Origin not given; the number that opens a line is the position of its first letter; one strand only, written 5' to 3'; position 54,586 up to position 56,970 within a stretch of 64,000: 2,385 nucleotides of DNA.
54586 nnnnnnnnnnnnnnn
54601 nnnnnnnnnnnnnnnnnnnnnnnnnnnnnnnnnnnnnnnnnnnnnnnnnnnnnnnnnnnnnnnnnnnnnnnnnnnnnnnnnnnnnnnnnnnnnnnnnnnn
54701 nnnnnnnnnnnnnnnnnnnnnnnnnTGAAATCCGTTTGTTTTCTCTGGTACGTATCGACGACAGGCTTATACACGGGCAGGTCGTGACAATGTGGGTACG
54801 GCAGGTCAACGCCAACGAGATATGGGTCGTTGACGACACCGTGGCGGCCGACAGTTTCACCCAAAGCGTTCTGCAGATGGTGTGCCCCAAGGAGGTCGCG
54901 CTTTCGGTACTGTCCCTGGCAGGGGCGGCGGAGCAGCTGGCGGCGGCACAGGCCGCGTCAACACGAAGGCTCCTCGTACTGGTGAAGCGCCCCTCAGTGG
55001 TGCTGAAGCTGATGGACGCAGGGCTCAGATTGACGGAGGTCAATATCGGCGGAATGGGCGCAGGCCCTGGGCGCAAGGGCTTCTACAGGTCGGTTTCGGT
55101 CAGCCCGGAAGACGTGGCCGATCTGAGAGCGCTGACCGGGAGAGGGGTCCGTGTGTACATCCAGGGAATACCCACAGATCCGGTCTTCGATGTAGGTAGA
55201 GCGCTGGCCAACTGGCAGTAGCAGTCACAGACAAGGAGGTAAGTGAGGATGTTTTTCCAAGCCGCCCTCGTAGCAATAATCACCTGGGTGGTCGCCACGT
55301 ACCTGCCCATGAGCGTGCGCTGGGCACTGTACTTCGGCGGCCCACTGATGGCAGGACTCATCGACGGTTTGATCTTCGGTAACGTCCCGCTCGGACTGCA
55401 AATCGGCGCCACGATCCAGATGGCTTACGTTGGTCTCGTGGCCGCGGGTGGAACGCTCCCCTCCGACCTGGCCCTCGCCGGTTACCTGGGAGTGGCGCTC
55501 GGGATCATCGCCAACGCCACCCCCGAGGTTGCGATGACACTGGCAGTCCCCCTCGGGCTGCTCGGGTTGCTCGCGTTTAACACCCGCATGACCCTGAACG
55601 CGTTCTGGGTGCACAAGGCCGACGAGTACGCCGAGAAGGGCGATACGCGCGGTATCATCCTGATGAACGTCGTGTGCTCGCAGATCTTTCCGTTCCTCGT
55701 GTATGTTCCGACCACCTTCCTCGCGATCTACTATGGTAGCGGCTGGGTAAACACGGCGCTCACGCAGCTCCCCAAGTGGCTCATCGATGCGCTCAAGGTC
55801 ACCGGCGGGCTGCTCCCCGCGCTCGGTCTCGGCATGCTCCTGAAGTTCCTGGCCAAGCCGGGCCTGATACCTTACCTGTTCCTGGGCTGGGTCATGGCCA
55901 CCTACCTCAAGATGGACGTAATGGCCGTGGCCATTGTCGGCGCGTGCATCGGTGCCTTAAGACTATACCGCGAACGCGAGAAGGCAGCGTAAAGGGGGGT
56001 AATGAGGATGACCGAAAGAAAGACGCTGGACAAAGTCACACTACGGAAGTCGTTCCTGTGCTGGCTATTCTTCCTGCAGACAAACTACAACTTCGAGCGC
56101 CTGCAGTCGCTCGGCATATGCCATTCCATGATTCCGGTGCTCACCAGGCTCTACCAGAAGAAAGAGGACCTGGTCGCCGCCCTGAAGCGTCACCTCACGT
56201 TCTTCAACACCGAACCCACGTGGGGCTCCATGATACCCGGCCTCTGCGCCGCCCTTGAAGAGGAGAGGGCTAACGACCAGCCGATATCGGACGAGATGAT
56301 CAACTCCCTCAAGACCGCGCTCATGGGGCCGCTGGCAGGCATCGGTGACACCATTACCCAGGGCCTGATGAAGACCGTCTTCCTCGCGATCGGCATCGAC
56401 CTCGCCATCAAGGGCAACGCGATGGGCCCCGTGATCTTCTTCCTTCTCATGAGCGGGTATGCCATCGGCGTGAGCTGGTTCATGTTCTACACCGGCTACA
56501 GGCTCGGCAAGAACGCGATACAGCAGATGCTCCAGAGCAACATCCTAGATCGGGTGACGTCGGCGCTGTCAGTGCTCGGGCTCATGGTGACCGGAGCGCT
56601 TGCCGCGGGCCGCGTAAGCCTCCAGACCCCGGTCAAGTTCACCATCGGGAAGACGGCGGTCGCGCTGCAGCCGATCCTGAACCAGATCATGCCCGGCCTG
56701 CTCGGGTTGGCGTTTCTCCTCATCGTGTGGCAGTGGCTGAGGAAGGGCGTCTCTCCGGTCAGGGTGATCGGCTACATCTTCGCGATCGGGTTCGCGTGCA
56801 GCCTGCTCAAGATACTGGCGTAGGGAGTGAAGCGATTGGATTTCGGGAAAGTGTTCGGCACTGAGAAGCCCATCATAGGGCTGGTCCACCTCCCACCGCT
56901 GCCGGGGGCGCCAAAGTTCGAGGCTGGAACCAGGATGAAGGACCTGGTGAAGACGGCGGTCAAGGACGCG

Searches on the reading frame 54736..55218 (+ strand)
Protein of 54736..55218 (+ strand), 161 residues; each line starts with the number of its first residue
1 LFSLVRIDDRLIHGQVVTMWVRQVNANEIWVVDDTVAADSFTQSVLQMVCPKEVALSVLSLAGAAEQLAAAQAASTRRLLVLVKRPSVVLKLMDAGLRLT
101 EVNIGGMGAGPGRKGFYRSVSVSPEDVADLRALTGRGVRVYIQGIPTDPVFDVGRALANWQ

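Call 6: search_protein_families(library=pfam, proteins=[window:54736-55218:+])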
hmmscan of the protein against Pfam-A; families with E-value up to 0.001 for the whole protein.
window:54736-55218:+ (161 aa): 1 family
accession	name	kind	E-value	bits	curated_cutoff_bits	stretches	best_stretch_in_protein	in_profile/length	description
PF03830.20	PTSIIB_sorb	-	5.5e-47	160.2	27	1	3-149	2-147/148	PTS system sorbose subfamily IIB component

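Call 16: find_homologous_proteins(query=window:54736-55218:+)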
Query window:54736-55218:+ (161 aa): 1033 proteins with E <= 0.001 among 1568 candidates; the best 120 are listed.
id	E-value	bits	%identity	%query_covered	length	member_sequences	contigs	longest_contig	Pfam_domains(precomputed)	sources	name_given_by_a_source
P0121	3.1e-84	299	99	89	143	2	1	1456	PF03830.21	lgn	-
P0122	2.9e-73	263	77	98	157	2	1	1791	PF03830.21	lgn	-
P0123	2.4e-35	140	47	91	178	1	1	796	PF03830.21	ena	-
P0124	6.3e-35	139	46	96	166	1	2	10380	PF03830.21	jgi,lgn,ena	-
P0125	3.7e-34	136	45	96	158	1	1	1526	PF03830.21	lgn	-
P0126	6.1e-34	135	45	96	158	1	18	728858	PF03830.21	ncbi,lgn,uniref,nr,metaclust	ncbi:PTS system mannose/fructose/N-acetylgalactosamine-transporter subunit IIB [Tepidimicrobium xyla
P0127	1.4e-33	134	44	90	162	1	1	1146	PF03830.21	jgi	jgi:PTS system mannose-specific IIB component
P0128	1.4e-33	134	49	91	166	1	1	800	PF03830.21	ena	-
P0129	1.8e-33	134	44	91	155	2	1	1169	PF03830.21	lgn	-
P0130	2.3e-33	133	45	91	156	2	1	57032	PF03830.21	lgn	-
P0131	2.3e-33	133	44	98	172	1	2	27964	PF03830.21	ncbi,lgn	-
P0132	3.6e-33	133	44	96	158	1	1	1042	PF03830.21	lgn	-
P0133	1.2e-32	131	45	93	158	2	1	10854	PF03830.21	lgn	-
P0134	1.2e-32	131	44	96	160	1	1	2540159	PF03830.21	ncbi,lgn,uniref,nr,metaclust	ncbi:PTS system mannose/fructose/N-acetylgalactosamine-transporter subunit IIB [Thermoanaerobacter s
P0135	1.2e-32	131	46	91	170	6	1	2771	PF03830.21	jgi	-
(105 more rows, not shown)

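Call 18: find_encoding_contigs(protein=P0122, flank=5000)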
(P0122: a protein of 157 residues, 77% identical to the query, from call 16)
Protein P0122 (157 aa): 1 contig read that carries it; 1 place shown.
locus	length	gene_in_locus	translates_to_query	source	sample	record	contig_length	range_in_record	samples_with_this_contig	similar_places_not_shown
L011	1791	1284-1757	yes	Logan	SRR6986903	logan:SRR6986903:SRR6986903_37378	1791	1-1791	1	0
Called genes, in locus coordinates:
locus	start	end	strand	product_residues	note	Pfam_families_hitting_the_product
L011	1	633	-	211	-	?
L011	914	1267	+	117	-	PF03610:EIIA-man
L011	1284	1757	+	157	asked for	PF03830:PTSIIB_sorb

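Call 19: list_cluster_members(proteins=[P0122, P0002, P0001, P0121])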
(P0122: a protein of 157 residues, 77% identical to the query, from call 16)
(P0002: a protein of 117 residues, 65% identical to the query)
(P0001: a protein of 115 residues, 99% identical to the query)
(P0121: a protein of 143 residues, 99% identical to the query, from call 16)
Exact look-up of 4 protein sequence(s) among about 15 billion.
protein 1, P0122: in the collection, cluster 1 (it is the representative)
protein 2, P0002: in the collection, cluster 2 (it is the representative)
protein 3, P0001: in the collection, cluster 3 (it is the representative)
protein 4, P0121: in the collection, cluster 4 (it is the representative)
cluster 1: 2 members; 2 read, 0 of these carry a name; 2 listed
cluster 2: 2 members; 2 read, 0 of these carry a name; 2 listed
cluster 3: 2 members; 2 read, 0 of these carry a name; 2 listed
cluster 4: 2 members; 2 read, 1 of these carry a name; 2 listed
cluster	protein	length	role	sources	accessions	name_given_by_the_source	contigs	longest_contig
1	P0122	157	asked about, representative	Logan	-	-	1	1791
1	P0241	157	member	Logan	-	-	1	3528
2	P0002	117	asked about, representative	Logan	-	-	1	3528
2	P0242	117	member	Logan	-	-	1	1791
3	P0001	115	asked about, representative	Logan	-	-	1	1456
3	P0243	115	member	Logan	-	-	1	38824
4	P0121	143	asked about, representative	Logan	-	-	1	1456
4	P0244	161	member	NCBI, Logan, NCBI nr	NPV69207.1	MAG: PTS sugar transporter subunit IIB [Firmicutes bacterium] | PTS sugar transporter subunit IIB [Bacillota bacterium]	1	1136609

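Call 21: find_encoding_contigs(protein=P0243, flank=3000)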
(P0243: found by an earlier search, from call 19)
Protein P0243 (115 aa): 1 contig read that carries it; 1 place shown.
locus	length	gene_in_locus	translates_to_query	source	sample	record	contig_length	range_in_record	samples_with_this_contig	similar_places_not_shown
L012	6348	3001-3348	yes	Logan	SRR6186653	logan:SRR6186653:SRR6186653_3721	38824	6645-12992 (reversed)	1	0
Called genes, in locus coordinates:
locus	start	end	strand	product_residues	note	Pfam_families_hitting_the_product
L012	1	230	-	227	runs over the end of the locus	PF04140:ICMT, PF04191:PEMT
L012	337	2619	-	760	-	PF05496:RuvB_N (faint), PF00158:Sigma54_activat, PF01078:Mg_chelatase (weak), PF00004:AAA (weak), PF05729:NACHT (weak), PF07728:AAA_5, PF13401:AAA_22 (weak), PF00874:PRD (faint)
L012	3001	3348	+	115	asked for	PF03610:EIIA-man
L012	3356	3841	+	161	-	PF03830:PTSIIB_sorb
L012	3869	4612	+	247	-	PF03609:EII-Sor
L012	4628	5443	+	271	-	PF03613:EIID-AGA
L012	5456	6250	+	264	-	PF03437:BtpA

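Call 50: search_protein_families(library=ncbifam, proteins=[window:54736-55218:+])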
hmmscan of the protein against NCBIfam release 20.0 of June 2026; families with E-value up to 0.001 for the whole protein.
window:54736-55218:+ (161 aa): 4 families
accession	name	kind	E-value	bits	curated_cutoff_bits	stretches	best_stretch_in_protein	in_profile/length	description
TIGR00854.1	pts-sorbose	subfamily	2.4e-38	131.6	163.6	1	4-150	4-148/150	mannose/fructose/sorbose PTS transporter subunit IIB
NF011670.1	PRK15088.1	equivalog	2.7e-31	108.8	400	1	3-150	166-312/323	PTS mannose transporter subunit IIAB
NF007288.1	PRK09756.1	equivalog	2.1e-30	105.7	180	1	4-149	5-149/153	PTS galactosamine transporter subunit IIB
NF008508.1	PRK11425.1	equivalog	2.4e-30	105.4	180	1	4-153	6-153/157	PTS N-acetylgalactosamine transporter subunit IIB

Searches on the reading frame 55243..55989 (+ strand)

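Call 6: search_protein_families(library=pfam, proteins=[window:55243-55989:+])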
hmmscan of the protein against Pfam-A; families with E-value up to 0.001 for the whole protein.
window:55243-55989:+ (249 aa): 1 family
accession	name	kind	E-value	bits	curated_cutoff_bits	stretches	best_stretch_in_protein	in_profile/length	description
PF03609.19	EII-Sor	-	9.8e-67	225.2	26.3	1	5-237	2-231/233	PTS system sorbose-specific iic component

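Call 50: search_protein_families(library=ncbifam, proteins=[window:55249-55989:+])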
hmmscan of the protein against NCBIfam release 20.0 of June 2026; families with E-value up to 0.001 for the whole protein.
window:55249-55989:+ (247 aa): 4 families
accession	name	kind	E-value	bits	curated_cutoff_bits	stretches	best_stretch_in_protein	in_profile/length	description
NF040757.1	AgaW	equivalog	6.3e-50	169.9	300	1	27-244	17-233/249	PTS N-acetylgalactosamine transporter subunit IIC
NF007289.1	PRK09757.1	equivalog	7.6e-39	133.8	300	1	4-242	5-240/241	PTS galactosamine transporter subunit IIC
TIGR00822.1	EII-Sor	subfamily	4e-33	114.8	339.85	1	22-237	22-236/267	mannose/fructose/sorbose PTS transporter subunit IIC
NF011647.0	PRK15065.1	subfamily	6.7e-32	110.7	278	1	22-238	22-238/267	mannose/fructose/sorbose family PTS transporter subunit IIC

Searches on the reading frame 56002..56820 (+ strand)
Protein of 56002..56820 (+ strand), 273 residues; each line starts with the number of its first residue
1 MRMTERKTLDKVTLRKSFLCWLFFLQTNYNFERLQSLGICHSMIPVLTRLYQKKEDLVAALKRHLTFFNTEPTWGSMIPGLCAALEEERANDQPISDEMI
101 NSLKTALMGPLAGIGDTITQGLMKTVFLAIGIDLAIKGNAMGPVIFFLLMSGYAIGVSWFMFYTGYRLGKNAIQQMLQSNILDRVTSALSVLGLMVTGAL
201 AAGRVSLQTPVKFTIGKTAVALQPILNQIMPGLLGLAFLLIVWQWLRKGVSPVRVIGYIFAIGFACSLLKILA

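Call 6: search_protein_families(library=pfam, proteins=[window:56002-56820:+])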
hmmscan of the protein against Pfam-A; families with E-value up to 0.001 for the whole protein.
window:56002-56820:+ (273 aa): 1 family
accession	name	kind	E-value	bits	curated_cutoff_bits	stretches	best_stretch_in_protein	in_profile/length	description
PF03613.19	EIID-AGA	-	1.7e-93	313.1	25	1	9-272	2-265/265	PTS system mannose/fructose/sorbose family IID component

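Call 50: search_protein_families(library=ncbifam, proteins=[window:56002-56820:+])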
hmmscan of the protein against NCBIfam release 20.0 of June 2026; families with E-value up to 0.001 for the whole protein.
window:56002-56820:+ (273 aa): 4 families
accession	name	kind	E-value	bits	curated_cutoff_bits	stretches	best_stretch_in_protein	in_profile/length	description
TIGR00828.1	EIID-AGA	subfamily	4.8e-66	222.8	292.75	1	23-272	16-271/271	mannose/fructose/sorbose PTS transporter subunit IID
NF008315.0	PRK11103.1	subfamily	1.1e-58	198.7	365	1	3-272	7-281/283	PTS mannose transporter subunit IID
NF007359.1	PRK09855.1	equivalog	6.4e-45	153.9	400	1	23-272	14-259/259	PTS galactosamine transporter subunit IID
NF040760.1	AgaE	equivalog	7.5e-40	137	500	1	23-271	49-291/292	PTS N-acetylgalactosamine transporter subunit IID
